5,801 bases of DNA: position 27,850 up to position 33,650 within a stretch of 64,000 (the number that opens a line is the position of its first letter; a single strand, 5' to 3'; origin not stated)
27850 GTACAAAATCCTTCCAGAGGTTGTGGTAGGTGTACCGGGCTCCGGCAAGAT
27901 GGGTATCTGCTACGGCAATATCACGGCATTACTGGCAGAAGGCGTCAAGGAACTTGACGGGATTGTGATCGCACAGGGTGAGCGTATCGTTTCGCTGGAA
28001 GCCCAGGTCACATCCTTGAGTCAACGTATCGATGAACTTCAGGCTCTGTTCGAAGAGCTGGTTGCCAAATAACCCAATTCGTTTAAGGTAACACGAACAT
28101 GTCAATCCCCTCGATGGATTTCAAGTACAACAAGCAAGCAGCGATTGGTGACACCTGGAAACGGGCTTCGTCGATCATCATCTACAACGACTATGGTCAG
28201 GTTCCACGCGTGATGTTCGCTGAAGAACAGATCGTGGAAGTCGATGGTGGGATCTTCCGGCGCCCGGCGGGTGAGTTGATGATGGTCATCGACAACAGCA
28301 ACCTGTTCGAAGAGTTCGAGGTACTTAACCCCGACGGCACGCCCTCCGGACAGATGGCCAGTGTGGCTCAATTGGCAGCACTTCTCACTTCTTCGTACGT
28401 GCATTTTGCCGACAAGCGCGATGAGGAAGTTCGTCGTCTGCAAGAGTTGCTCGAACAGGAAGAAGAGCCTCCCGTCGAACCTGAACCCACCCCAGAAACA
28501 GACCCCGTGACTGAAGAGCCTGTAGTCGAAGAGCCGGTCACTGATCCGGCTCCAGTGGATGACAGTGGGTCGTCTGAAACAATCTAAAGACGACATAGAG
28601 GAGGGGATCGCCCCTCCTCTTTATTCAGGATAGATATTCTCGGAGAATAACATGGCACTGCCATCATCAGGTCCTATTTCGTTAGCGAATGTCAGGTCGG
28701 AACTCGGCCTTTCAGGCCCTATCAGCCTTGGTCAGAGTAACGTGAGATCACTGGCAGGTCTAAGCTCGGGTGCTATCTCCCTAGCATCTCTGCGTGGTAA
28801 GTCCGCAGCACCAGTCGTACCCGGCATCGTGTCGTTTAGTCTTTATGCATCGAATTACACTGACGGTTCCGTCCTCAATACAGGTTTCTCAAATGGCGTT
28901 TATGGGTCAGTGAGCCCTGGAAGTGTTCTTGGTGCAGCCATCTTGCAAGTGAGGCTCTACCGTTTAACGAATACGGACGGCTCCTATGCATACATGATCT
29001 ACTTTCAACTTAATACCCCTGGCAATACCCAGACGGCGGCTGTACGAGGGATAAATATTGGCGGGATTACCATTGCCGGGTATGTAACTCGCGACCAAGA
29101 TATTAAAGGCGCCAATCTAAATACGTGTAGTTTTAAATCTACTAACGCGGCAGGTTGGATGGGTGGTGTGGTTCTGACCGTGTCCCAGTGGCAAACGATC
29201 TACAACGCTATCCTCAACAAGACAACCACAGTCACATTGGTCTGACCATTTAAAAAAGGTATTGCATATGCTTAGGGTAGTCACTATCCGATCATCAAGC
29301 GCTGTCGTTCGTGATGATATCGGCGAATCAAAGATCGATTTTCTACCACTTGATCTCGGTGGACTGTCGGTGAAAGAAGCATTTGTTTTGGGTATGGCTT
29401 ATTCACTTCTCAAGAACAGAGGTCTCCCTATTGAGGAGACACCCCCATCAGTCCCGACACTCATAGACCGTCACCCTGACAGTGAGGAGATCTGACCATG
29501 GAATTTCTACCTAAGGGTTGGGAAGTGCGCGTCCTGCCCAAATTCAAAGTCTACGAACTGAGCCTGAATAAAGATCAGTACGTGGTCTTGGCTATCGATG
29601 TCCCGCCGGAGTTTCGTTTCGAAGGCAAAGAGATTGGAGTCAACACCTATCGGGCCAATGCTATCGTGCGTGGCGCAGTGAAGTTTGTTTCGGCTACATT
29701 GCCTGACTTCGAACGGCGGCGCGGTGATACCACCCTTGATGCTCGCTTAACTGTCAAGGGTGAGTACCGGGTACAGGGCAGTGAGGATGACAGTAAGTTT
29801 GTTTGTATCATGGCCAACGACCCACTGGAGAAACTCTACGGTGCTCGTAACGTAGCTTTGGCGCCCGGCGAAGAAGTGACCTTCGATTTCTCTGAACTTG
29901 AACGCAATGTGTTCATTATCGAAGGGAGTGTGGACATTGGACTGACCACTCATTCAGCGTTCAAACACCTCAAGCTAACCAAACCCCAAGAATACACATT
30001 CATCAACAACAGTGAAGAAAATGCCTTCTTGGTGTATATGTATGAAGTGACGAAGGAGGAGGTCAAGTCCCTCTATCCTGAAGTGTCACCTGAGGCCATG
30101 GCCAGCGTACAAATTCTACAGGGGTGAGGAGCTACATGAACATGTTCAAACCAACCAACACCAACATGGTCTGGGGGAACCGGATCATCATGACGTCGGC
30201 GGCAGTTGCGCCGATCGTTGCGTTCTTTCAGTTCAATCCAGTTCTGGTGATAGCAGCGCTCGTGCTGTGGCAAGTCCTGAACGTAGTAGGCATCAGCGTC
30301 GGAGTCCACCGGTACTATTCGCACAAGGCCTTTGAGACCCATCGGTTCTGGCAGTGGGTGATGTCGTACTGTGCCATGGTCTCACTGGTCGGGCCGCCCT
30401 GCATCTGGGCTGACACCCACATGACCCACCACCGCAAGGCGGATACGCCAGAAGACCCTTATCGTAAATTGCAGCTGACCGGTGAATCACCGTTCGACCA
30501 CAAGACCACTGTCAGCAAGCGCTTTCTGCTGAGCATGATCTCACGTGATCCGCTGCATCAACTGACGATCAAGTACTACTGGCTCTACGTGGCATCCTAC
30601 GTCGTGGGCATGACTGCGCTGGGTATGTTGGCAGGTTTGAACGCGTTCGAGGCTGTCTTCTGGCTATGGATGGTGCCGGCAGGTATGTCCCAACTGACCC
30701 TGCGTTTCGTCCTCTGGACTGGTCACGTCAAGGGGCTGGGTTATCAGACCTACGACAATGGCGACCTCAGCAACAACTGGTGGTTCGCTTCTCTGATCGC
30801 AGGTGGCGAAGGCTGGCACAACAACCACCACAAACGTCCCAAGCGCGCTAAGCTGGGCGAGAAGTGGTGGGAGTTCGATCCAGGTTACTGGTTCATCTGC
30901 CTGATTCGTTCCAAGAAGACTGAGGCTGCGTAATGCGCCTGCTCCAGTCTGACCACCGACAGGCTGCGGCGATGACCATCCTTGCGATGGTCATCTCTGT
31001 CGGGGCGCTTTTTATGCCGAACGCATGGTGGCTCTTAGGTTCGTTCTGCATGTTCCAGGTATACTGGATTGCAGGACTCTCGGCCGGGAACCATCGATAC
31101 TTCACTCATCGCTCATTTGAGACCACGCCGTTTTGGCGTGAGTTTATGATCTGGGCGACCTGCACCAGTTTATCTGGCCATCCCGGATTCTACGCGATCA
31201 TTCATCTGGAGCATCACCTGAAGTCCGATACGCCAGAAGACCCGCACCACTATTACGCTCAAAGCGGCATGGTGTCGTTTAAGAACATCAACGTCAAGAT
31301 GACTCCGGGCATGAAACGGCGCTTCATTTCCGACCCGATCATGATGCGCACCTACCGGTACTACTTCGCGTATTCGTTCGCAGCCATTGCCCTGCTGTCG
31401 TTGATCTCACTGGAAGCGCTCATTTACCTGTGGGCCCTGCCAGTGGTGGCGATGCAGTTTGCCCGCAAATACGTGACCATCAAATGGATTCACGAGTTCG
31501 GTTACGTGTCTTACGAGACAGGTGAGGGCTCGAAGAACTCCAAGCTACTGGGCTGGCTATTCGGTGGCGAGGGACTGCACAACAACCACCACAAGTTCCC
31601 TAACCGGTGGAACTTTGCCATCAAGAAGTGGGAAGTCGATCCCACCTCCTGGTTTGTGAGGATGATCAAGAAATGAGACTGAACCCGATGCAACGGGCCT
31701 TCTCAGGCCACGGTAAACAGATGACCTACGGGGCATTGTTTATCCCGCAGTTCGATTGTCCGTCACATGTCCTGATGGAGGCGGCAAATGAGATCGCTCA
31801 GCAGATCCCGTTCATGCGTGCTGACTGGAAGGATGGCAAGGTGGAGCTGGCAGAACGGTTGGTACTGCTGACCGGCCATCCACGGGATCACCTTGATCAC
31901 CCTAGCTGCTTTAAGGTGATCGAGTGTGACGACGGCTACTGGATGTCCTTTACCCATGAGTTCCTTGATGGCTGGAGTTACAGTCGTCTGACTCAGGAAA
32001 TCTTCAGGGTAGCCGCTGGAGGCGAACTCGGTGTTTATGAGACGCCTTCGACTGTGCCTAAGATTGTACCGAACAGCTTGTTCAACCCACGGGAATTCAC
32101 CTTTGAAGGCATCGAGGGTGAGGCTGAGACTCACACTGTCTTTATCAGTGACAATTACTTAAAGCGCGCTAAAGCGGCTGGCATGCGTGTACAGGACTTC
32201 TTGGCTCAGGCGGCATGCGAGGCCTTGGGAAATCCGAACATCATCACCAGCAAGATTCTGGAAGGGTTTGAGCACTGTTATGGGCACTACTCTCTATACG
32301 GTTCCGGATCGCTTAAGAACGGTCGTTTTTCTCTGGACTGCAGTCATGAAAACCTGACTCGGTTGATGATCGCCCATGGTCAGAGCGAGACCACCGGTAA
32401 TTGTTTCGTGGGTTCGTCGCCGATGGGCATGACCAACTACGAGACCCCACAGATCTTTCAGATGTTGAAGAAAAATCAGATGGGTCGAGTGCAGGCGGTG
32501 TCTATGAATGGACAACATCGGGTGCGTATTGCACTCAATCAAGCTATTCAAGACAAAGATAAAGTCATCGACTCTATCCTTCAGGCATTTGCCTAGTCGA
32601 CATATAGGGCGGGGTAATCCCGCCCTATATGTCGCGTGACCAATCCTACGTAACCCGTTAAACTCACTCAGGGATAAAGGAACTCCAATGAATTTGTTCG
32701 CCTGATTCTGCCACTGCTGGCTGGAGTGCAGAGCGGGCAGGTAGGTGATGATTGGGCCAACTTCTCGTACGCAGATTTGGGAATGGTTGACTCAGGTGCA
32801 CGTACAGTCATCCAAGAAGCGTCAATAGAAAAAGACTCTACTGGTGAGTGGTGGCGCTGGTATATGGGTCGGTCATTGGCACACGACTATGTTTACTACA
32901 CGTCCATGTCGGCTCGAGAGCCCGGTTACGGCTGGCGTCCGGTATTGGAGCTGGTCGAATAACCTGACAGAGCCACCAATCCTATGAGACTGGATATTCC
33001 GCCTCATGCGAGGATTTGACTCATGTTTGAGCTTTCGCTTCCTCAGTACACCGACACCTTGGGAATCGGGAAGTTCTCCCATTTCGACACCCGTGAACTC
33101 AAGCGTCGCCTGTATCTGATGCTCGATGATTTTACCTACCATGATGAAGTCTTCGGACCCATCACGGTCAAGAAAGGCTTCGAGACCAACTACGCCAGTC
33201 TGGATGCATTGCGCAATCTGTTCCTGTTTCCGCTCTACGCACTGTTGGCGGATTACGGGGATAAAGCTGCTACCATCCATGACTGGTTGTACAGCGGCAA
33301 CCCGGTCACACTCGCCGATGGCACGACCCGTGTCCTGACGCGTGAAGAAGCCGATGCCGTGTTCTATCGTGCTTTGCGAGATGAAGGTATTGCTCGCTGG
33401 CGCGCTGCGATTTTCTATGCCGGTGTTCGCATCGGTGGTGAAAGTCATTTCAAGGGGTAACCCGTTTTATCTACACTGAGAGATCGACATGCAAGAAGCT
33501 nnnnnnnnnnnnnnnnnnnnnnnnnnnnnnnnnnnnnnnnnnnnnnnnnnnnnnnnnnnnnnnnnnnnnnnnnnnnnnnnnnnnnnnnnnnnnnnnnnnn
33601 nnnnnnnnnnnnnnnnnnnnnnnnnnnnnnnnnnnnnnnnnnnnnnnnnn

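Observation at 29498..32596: Phage-borne lipid-modification cassette: two tandem Delta9-type desaturases plus an HxxxDG acyltransferase-like gene inside the tail-fibre cluster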

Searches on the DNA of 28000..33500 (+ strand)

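Call 5: search_dna_similar(query=window:28000-33500:+, collection=phages, mode=near, max_rows=30)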
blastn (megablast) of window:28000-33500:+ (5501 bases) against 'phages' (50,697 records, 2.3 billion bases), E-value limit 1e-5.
No match.

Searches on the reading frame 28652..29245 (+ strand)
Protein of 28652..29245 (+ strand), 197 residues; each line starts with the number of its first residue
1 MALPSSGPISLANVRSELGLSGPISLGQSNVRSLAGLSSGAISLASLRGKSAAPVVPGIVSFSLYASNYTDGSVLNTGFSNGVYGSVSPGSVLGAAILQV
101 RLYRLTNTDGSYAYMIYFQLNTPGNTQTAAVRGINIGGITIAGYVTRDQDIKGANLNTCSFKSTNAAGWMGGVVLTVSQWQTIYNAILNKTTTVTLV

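Call 3: search_protein_families(library=pfam, proteins=[window:28652-29245:+], max_evalue=0.1)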
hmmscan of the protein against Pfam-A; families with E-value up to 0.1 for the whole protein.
window:28652-29245:+ (197 aa): 0 families

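Call 4: search_protein_families(library=phrogs, proteins=[window:28652-29245:+], max_evalue=0.01)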
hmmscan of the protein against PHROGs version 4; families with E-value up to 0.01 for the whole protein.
window:28652-29245:+ (197 aa): 2 families
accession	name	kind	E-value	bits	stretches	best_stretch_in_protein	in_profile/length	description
phrog_26817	-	unknown function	6.7e-12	46.9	1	1-59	1-62/177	-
phrog_26746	-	unknown function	0.0026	18.2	1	1-53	1-56/247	-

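Call 99: search_solved_structures(query=window:28652-29245:+, max_evalue=1)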
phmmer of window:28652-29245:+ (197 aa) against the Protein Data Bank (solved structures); distinct sequences matched with E-value up to 1: 9.
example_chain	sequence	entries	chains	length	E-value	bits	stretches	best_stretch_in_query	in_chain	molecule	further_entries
4yfo_A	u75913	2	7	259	0.026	17.8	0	103-168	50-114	beta1_ex1 | 6beta1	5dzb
4yc5_A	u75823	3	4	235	0.12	15.7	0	103-168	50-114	beta1 | beta1 protein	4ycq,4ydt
4yei_A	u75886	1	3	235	0.16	15.2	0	103-168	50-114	beta1mut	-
5dqa_A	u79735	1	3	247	0.18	15.1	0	103-168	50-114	t3284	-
5di5_A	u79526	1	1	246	0.25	14.6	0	103-168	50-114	beta1 t801 loop variant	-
5dn0_A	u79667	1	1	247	0.33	14.2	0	103-168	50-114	beta1 t1555 loop variant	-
5dns_A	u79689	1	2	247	0.39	14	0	103-168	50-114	t1428 beta1 loop design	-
5dra_A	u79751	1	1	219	0.63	13.3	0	103-168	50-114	3beta1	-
8eb4_A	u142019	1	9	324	0.81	12.9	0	53-106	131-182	Major capsid protein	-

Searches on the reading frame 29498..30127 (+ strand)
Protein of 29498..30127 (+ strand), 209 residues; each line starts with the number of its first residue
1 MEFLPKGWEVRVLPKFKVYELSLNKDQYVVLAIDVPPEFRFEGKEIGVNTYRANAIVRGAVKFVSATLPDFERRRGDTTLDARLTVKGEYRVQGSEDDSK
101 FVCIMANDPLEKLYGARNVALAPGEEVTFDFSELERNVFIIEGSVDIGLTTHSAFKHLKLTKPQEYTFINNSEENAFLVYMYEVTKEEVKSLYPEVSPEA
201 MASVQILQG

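Call 3: search_protein_families(library=pfam, proteins=[window:29498-30127:+], max_evalue=0.1)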
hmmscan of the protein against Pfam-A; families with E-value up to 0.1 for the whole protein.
window:29498-30127:+ (209 aa): 1 family
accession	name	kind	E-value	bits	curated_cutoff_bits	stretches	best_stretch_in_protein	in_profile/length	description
PF05726.19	Pirin_C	-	0.013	16.4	27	1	118-194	3-81/103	Pirin C-terminal cupin domain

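Call 4: search_protein_families(library=phrogs, proteins=[window:29498-30127:+], max_evalue=0.01)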
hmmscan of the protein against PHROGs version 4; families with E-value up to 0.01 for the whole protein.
window:29498-30127:+ (209 aa): 0 families

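Call 6: search_protein_families(library=ncbifam, proteins=[window:29498-30127:+], max_evalue=0.1)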
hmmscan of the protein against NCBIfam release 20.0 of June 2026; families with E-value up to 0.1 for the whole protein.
window:29498-30127:+ (209 aa): 1 family
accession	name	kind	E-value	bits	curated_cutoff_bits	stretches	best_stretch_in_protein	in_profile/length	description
NF053589.1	OctGcvHOcttfase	equivalog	0.026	14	400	1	179-207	194-222/276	octanoyl-[GcvH]:protein N-octanoyltransferase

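Call 37: find_homologous_proteins(query=window:29498-30127:+, max_evalue=0.001)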
Query window:29498-30127:+ (209 aa): 7 proteins with E <= 0.001 among 182 candidates.
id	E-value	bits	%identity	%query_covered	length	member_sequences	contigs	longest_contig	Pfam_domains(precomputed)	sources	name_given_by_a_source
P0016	3.7e-133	459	100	100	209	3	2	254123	-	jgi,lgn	jgi:hypothetical protein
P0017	1.4e-121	421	90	100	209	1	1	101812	-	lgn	-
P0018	2.2e-103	362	79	100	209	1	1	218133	-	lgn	-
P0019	4.8e-96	338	74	100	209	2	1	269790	-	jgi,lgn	-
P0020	9.1e-95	334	73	100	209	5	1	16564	-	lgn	-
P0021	4.4e-87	309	68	100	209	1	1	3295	-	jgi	-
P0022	1.1e-75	272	59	100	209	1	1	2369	-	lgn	-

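Call 47: predict_structure(alignment_id=A2)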
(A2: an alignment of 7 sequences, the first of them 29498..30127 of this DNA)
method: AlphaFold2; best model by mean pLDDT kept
length: 209 residues; sequences in the alignment: 7
mean_pLDDT: 75.1   pTM: 0.74
mean pLDDT of the five models: 75.1, 73.2, 56.7, 45.3, 40.8
residues with pLDDT >= 90: 50; 70-90: 88; 50-70: 42; < 50: 29
segments of 3 or more residues with pLDDT < 50: 1-3, 44-49, 82-87, 200-209
pLDDT, mean of each block of 10 residues (from residue 1): 59 85 86 56 47 84 75 75 50 88 80 81 93 81 93 90 89 93 74 58 37
secondary structure, 60 per line:
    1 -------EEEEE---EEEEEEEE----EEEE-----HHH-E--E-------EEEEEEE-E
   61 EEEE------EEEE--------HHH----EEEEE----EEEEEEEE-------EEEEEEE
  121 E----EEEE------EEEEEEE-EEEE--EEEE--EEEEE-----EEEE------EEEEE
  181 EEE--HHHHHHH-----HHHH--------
elements in order: E8-12 E16-23 E28-31 E52-58 E60-64 E71-74 E90-94 E99-106 E114-121 E126-129 E136-142 E144-147 E150-153 E156-160 E166-169 E176-183 H186-192 H198-201

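Call 51: fold_search(model_id=the predicted structure, library=pdb)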
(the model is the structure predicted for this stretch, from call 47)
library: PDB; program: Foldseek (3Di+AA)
matches with E <= 10: 1868; with E <= 0.001: 212
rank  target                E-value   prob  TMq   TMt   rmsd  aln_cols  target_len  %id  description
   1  1sfn_A                2.0e-07  1.00  0.48  0.42   7.4       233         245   11  Crystal structure of protein DR1152 from Deinococcus radiodurans R1, Pfam DUF861 (released 2004-06-22)
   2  3rns                  4.9e-07  1.00  0.40  0.41   8.2       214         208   13  Cupin 2 conserved barrel domain protein from Leptotrichia buccalis (released 2011-05-11)
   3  3h9a_A                1.6e-06  1.00  0.48  0.45   7.3       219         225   10  Crystal structure of BacB, an enzyme involved in Bacilysin synthesis, in triclinic form (released 2010-03-02)
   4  5zbe                  1.8e-06  1.00  0.42  0.42   8.9       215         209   10  Crystal structure of AerE from Microcystis aeruginosa (released 2019-02-13)
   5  5zbf                  3.3e-06  1.00  0.41  0.41   8.7       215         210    9  Crystal structure of 4-hydroxyphenylpyruvic acid bound AerE from Microcystis aeruginosa (released 2019-02-13)
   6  6h4g_A                3.3e-06  1.00  0.27  0.21  18.2       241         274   11  Regulatory subunit of a cAMP-independent protein kinase A from Trypanosoma brucei: E311A, T318R, V319A mutant bound to (released 2019-08-14)
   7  6ufi                  3.5e-06  1.00  0.47  0.29  14.6       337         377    7  W96Y Oxalate Decarboxylase (Bacillus subtilis) (released 2020-09-30)
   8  6flo_B                3.5e-06  1.00  0.27  0.22  14.8       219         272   10  Regulatory subunit of a cAMP-independent protein kinase A from Trypanosoma brucei at 2.1 Angstrom resolution (released 2019-08-14)
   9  6no7_D                3.5e-06  1.00  0.25  0.19  15.2       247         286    8  Crystal Structure of the full-length wild-type PKA RIa Holoenzyme (released 2019-07-24)
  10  6flo_A                3.9e-06  1.00  0.25  0.20  15.7       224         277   10  Regulatory subunit of a cAMP-independent protein kinase A from Trypanosoma brucei at 2.1 Angstrom resolution (released 2019-08-14)
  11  4met_A                4.6e-06  1.00  0.49  0.30  14.4       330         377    9  Assigning the EPR Fine Structure Parameters of the Mn(II) Centers in Bacillus subtilis Oxalate Decarboxylase by Site-D (released 2014-03-05)
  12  3h7j_A                5.2e-06  1.00  0.48  0.45   7.5       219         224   11  Crystal structure of BacB, an enzyme involved in Bacilysin synthesis, in monoclinic form (released 2009-09-22)
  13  3h7y_B                5.2e-06  1.00  0.48  0.46   7.7       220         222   10  Crystal structure of BacB, an enzyme involved in Bacilysin synthesis, in tetragonal form (released 2009-09-22)
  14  6hyq_C                6.1e-06  1.00  0.27  0.21  16.8       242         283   10  Regulatory subunit of a cAMP-independent protein kinase A from Trypanosoma cruzi bound to guanosine (released 2019-11-13)
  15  2vec                  6.8e-06  1.00  0.48  0.45   9.0       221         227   10  The crystal structure of the protein YhaK from Escherichia coli (released 2008-07-01)
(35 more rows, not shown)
